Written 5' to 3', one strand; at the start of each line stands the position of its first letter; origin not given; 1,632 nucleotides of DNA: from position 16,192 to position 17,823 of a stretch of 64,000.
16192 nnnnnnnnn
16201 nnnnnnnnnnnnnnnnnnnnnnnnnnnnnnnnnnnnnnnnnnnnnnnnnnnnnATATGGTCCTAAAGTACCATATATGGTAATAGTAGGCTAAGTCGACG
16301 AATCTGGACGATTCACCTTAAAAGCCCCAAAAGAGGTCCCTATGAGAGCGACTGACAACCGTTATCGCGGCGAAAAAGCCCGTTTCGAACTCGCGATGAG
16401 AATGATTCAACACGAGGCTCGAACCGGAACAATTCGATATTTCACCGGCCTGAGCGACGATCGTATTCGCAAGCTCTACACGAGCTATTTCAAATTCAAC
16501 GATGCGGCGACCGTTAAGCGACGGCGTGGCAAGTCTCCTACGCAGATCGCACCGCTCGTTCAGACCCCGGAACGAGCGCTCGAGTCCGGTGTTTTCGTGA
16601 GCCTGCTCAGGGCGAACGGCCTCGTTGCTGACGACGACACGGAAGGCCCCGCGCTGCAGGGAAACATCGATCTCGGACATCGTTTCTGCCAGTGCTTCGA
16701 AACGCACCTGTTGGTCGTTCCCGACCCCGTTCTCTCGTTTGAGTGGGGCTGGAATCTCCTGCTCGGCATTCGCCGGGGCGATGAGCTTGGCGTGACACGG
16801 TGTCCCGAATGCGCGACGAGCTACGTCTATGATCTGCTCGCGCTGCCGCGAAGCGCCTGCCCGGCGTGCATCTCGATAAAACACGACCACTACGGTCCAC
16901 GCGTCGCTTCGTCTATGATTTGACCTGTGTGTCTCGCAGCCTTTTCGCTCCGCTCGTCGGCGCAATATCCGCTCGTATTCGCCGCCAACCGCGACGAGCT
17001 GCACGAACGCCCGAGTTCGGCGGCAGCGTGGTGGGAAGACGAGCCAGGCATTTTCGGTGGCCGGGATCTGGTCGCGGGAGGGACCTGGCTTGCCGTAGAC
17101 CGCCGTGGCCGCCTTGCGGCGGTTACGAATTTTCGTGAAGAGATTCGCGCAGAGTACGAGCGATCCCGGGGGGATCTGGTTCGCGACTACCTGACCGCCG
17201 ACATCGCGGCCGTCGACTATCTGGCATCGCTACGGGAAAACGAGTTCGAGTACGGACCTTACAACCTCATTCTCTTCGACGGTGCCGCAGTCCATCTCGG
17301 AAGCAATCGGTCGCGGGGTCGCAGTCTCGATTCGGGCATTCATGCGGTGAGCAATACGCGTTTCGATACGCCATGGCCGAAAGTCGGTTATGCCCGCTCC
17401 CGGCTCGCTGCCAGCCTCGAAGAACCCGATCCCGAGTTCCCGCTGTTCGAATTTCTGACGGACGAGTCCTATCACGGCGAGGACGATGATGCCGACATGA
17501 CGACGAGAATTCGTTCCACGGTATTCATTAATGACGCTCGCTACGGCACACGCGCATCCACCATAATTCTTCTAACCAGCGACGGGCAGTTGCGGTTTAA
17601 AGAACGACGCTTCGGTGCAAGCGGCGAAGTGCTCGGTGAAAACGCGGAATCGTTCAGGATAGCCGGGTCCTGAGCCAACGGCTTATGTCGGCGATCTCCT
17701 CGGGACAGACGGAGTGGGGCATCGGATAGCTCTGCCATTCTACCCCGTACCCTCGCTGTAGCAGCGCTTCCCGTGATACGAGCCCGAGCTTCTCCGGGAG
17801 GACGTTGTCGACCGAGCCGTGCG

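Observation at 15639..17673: Divergently encoded FlhD-like / FlhC-like regulator pair with no flagellar or mobile-element context, coupled to an NRDE (TANGO2-like) gene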

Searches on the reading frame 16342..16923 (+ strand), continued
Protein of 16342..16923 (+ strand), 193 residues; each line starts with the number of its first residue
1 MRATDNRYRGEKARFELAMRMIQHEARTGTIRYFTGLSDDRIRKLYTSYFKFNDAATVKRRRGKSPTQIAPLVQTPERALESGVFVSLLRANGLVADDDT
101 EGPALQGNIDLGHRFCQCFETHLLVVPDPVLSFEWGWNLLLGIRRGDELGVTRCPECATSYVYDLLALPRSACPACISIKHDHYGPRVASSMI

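Call 66: find_related_loci(query=A4, collection=metagenome_contigs, flank=8000)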
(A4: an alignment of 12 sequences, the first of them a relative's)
Query A4 (216 aa) in metagenome_contigs; peptide patterns used: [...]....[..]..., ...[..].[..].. (x = any residue, [..] = any of these).
600 stretches matched a pattern (row limit reached: there are more); 561 encode a relative of the query (tblastn E <= 1e-3); the best 80 are kept; 80 distinct loci.
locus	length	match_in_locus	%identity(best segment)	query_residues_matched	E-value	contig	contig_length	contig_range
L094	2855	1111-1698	63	1-193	5e-70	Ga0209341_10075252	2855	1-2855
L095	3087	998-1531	64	1-181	1e-68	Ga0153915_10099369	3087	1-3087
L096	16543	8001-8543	62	1-184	2e-67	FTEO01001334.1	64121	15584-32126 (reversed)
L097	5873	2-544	63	1-181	5e-67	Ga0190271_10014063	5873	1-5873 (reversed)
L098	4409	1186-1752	59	1-189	5e-66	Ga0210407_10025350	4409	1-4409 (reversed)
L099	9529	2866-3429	61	1-187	4e-66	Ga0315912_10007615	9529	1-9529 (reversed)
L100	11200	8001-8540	61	1-183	2e-65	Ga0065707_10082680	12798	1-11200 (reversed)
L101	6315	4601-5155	61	1-186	1e-65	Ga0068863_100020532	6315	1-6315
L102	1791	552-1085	59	1-181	5e-68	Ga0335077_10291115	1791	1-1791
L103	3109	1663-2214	61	1-179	2e-65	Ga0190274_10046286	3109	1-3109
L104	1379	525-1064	61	1-180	8e-69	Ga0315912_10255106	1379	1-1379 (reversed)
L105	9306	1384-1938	61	1-180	4e-65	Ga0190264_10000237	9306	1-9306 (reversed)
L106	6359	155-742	59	1-192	4e-65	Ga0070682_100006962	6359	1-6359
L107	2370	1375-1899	60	1-179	9e-66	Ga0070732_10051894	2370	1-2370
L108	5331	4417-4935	61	1-180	9e-65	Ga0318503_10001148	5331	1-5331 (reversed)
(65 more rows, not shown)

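Call 95: search_protein_families(library=padloc, proteins=[window:16342-16923:+], max_evalue=0.001)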
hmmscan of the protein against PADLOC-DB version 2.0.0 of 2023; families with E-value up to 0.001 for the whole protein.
window:16342-16923:+ (193 aa): 0 families

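Call 96: search_protein_families(library=phrogs, proteins=[window:16342-16923:+], max_evalue=0.001)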
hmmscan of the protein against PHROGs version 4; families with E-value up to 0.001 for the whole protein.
window:16342-16923:+ (193 aa): 0 families

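Call 100: list_cluster_members(proteins=[P0001, P0314, P0381, P0121])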
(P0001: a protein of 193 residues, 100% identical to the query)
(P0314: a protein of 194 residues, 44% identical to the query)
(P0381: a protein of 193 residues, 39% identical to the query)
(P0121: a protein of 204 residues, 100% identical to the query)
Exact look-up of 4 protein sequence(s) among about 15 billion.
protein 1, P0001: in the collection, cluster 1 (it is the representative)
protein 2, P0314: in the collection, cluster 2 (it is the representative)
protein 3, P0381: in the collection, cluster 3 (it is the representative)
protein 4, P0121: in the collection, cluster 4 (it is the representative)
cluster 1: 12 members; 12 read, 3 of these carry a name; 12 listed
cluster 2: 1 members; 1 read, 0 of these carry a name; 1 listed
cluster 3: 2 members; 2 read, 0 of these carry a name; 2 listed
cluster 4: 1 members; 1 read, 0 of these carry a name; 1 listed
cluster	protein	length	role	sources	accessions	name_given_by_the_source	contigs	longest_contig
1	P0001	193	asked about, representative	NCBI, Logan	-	-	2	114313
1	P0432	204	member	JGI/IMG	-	hypothetical protein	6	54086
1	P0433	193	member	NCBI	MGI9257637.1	MAG: hypothetical protein ACR2QQ_02265 [Gammaproteobacteria bacterium]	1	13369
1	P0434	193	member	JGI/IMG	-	hypothetical protein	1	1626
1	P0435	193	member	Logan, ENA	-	-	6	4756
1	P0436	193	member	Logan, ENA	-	-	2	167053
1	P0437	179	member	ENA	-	-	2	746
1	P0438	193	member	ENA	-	-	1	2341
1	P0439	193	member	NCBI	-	-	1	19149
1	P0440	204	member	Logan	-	-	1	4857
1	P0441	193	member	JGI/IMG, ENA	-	-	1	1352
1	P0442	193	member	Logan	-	-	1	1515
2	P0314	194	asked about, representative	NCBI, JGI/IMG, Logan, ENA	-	-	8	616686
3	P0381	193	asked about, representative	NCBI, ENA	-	-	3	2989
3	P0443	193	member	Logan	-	-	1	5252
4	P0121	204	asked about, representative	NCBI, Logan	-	-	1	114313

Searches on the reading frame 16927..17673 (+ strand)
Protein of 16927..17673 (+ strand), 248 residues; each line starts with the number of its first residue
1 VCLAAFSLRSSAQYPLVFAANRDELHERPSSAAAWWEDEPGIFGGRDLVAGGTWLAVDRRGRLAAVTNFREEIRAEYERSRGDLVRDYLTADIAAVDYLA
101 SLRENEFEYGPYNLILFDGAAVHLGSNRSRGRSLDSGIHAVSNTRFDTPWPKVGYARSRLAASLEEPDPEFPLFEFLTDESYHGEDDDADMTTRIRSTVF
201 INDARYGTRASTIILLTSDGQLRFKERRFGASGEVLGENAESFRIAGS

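Call 3: search_protein_families(library=pfam, proteins=[window:16927-17673:+], max_evalue=1)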
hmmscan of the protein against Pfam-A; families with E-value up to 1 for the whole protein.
window:16927-17673:+ (248 aa): 1 family
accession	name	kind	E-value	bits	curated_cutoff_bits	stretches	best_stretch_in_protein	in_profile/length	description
PF05742.17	TANGO2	-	2.7e-59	201.9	22.6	1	1-229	1-255/257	Transport and Golgi organisation 2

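Call 4: search_protein_families(library=ncbifam, proteins=[window:16927-17673:+], max_evalue=1)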
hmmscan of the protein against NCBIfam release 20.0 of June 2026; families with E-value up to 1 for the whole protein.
window:16927-17673:+ (248 aa): 0 families

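Call 95: search_protein_families(library=padloc, proteins=[window:16927-17673:+], max_evalue=0.001)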
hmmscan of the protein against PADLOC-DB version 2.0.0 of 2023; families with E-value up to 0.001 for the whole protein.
window:16927-17673:+ (248 aa): 0 families

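Call 96: search_protein_families(library=phrogs, proteins=[window:16927-17673:+], max_evalue=0.001)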
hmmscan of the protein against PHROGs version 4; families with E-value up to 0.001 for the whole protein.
window:16927-17673:+ (248 aa): 0 families
